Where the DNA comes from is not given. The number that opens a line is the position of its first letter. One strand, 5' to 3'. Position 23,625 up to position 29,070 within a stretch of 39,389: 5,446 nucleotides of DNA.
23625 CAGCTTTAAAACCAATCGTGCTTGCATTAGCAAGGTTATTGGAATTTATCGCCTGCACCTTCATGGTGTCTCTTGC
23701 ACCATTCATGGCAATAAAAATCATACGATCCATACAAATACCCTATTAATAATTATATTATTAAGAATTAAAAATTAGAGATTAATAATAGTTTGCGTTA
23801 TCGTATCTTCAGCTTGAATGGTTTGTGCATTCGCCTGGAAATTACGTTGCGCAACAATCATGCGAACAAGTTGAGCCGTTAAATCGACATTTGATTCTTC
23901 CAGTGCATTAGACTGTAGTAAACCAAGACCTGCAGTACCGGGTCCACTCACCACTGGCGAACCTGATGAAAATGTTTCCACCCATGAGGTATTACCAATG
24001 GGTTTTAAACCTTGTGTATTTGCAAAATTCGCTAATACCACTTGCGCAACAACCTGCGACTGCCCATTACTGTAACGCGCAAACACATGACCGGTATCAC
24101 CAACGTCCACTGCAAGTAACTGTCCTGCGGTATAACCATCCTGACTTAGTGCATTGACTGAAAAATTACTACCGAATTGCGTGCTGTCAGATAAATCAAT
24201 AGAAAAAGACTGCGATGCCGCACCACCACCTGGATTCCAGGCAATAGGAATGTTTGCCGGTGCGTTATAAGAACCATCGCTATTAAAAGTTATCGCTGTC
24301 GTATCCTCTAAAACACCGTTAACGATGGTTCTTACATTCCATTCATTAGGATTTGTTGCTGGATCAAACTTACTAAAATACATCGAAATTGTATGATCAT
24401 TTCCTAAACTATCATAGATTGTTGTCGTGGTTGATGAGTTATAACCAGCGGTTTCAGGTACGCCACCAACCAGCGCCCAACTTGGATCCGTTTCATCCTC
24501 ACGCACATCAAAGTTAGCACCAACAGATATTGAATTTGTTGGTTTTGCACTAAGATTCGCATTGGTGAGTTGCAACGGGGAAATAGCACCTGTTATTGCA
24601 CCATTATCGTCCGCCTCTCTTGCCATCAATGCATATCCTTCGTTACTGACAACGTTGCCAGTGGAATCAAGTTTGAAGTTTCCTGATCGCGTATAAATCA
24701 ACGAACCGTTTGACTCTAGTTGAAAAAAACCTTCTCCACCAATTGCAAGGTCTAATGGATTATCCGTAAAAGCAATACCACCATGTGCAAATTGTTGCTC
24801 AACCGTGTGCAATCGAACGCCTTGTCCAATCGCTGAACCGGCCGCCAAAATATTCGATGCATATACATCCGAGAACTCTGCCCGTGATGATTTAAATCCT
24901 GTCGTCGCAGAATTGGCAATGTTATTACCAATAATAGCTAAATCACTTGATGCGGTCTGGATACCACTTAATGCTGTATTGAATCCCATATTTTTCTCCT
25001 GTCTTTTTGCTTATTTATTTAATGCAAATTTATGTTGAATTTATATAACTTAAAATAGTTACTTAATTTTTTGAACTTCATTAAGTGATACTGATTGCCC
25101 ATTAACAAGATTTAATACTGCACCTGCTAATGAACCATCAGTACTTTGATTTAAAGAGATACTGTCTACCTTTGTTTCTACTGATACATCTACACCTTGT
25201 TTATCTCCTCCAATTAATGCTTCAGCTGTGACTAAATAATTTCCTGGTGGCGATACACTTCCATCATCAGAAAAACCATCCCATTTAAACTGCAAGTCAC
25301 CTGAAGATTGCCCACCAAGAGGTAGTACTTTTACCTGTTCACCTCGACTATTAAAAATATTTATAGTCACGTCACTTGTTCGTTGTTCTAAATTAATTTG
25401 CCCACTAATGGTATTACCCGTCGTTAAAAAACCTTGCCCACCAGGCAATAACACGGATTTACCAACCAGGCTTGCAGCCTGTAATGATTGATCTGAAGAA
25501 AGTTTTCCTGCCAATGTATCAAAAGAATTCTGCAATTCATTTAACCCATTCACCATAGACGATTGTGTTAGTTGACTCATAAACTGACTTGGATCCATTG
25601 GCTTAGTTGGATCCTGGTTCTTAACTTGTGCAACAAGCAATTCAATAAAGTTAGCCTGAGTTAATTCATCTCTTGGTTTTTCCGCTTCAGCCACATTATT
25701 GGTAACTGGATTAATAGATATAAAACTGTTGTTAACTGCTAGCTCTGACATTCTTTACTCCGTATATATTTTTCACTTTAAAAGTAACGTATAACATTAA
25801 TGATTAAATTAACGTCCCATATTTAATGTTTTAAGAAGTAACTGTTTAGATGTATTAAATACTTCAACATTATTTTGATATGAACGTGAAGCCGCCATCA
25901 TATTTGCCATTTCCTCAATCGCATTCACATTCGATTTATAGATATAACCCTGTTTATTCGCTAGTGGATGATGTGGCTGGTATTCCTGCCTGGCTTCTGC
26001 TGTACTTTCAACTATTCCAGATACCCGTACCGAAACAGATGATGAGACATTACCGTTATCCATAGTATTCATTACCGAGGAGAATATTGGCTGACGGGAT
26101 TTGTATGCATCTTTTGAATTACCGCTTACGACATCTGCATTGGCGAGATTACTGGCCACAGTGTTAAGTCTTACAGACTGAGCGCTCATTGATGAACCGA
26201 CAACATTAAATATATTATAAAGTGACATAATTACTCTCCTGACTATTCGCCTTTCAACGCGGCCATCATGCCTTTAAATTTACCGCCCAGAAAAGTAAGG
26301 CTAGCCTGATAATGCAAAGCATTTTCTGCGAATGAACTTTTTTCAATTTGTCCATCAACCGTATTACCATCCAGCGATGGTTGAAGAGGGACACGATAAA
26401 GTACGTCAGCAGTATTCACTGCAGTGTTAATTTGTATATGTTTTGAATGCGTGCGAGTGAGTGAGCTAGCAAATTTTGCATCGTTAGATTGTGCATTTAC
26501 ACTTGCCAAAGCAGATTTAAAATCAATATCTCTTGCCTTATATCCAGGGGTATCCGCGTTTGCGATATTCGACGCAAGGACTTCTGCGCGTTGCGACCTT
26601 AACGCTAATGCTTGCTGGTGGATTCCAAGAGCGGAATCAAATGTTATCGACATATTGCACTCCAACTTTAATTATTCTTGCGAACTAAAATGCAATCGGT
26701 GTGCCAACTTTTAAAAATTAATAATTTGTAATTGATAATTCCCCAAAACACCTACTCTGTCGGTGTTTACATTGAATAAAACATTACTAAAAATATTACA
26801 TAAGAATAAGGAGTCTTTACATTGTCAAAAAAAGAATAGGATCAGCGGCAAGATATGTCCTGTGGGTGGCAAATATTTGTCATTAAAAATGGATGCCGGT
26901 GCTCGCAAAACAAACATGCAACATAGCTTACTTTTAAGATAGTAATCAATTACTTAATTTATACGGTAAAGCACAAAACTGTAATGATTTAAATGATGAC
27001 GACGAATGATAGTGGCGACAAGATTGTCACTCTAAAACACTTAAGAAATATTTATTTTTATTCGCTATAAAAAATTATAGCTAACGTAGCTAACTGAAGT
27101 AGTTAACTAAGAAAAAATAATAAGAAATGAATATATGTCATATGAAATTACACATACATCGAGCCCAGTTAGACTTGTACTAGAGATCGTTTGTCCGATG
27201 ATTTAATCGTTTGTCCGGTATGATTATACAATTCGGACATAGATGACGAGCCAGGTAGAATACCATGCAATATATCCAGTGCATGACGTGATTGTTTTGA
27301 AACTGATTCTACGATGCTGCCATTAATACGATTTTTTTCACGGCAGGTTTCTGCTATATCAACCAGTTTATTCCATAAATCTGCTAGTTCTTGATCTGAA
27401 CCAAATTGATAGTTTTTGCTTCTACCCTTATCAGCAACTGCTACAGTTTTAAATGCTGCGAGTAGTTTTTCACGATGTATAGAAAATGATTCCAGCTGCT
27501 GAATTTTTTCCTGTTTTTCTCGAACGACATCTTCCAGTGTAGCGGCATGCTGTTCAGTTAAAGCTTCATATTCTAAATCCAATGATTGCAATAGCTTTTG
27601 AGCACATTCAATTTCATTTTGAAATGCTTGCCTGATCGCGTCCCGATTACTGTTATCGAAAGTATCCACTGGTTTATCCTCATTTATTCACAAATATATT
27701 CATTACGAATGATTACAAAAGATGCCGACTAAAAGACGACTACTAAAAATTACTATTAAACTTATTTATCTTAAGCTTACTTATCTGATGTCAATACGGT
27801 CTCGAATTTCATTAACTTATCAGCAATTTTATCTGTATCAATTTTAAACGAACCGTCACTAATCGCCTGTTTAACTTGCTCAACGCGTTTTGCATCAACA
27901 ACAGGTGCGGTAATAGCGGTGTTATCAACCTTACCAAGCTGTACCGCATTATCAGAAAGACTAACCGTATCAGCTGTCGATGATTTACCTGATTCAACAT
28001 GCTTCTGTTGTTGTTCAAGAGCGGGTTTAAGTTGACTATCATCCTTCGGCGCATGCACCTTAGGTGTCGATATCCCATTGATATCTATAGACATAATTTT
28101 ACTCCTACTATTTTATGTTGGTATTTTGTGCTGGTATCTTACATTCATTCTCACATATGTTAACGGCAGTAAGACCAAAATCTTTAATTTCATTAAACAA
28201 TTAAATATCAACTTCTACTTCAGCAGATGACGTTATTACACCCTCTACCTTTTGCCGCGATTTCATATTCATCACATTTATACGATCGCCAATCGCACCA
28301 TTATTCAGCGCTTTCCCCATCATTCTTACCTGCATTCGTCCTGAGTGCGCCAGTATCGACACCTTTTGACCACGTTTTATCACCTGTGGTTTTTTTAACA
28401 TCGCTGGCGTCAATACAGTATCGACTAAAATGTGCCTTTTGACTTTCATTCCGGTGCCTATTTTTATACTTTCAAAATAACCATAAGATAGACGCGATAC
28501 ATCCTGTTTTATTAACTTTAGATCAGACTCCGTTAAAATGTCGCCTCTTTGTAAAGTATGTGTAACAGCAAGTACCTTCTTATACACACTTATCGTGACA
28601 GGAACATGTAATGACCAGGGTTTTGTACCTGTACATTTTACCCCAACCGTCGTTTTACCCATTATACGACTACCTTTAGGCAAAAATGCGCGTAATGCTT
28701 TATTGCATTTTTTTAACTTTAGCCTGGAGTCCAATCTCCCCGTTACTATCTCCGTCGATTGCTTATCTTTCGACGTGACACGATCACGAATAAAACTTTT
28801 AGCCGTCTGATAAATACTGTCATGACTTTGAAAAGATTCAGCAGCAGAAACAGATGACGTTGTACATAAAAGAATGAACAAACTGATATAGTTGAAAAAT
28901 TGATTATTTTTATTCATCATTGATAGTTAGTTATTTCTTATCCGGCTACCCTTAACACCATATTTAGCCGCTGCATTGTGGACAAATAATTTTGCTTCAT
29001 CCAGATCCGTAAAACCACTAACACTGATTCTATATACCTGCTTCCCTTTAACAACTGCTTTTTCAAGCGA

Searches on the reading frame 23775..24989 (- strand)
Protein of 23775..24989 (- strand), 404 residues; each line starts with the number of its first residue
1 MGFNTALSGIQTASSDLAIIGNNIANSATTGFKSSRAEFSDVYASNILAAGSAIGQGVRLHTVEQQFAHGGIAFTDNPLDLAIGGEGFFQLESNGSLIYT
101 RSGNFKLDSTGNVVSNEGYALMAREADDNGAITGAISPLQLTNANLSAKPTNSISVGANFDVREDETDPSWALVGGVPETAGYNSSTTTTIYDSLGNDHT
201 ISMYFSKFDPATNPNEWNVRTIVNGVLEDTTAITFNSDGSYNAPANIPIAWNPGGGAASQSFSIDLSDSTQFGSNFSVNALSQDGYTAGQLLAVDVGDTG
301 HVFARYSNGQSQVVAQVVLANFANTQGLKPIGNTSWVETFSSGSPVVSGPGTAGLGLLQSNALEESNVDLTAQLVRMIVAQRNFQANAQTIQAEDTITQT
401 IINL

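Call 5: search_protein_families(library=pfam, proteins=[window:23775-24989:-], max_evalue=0.001)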
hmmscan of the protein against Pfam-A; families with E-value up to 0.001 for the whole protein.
window:23775-24989:- (404 aa): 4 families
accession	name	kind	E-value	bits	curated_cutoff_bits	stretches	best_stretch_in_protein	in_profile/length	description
PF07559.19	FlgE_D2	-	2.4e-24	86.9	22.7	1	179-286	16-142/142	Flagellar basal body protein FlaE D2 domain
PF06429.18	Flg_bbr_C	-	2e-14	53.2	23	1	359-404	1-46/46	Flagellar basal body rod FlgEFG protein C-terminal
PF22692.1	LlgE_F_G_D1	-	1.5e-12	47.9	27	1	82-131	1-44/64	Flagellar hook protein FlgE/F/G D1 domain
PF00460.25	Flg_bb_rod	-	1.2e-06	28.8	20.7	1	3-33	1-31/31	Flagella basal body rod protein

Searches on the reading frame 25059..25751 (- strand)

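Call 5: search_protein_families(library=pfam, proteins=[window:25059-25751:-], max_evalue=0.001)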
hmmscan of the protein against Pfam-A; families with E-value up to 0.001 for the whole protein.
window:25059-25751:- (230 aa): 3 families
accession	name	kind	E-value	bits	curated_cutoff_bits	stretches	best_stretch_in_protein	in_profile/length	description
PF03963.19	FlgD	-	8.3e-17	61.6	27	1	18-78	14-74/75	Flagellar hook capping protein - N-terminal region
PF13860.13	FlgD_ig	-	4.8e-16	58.9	27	1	111-179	8-76/79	FlgD Ig-like domain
PF13861.12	FLgD_tudor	-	1.5e-11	44.7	26.9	1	87-227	1-58/58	FlgD Tudor-like domain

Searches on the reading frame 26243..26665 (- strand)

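Call 5: search_protein_families(library=pfam, proteins=[window:26243-26665:-], max_evalue=0.001)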
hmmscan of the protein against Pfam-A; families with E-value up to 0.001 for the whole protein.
window:26243-26665:- (140 aa): 1 family
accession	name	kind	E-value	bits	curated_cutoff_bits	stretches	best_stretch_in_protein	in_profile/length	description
PF00460.25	Flg_bb_rod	-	1.3e-10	41.4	20.7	1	15-43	3-31/31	Flagella basal body rod protein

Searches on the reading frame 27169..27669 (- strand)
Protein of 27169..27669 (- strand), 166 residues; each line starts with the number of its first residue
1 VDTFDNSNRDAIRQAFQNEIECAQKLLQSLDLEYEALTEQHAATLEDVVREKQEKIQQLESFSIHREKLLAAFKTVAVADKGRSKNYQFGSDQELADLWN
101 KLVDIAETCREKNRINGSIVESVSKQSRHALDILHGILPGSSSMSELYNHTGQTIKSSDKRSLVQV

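Call 4: search_protein_families(library=pfam, proteins=[window:27169-27669:-], max_evalue=0.01)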
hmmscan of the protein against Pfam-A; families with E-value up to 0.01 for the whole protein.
window:27169-27669:- (166 aa): 3 families
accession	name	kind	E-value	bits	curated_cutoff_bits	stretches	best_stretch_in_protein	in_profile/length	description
PF05130.17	FlgN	-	1.1e-22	81.5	30.5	1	10-154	4-145/147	FlgN protein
PF24497.1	MIT_ATG1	-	0.0011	19.6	27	1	39-65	24-50/128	ATG1, MIT domain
PF05008.21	V-SNARE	-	0.0098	16.8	25.9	0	6-61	31-86/92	Vesicle transport v-SNARE protein N-terminus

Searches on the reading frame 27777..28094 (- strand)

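Call 4: search_protein_families(library=pfam, proteins=[window:27777-28094:-], max_evalue=0.01)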
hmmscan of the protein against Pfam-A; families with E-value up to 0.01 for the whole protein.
window:27777-28094:- (105 aa): 1 family
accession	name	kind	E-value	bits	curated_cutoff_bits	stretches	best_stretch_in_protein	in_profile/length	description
PF04316.19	FlgM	-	3.1e-16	59.8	25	1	42-96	1-55/55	Anti-sigma-28 factor, FlgM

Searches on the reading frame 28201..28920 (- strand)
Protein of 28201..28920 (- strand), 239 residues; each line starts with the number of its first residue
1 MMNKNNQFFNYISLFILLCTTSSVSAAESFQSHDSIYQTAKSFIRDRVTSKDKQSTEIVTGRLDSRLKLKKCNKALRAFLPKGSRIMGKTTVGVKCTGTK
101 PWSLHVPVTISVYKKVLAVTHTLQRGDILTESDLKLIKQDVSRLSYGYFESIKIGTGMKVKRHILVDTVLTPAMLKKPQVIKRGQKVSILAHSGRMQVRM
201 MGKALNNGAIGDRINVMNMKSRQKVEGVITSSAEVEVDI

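Call 4: search_protein_families(library=pfam, proteins=[window:28201-28920:-], max_evalue=0.01)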
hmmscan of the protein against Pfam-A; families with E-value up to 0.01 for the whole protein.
window:28201-28920:- (239 aa): 3 families
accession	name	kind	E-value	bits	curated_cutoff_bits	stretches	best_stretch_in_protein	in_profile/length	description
PF13144.11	ChapFlgA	-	1.3e-32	112.8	23.8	1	115-237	2-122/122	Chaperone for flagella basal body P-ring formation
PF17656.6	ChapFlgA_N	-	3.2e-16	59.9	27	1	36-112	1-77/77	FlgA N-terminal domain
PF08666.17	SAF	-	7e-08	33.4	21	1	115-176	2-63/63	SAF domain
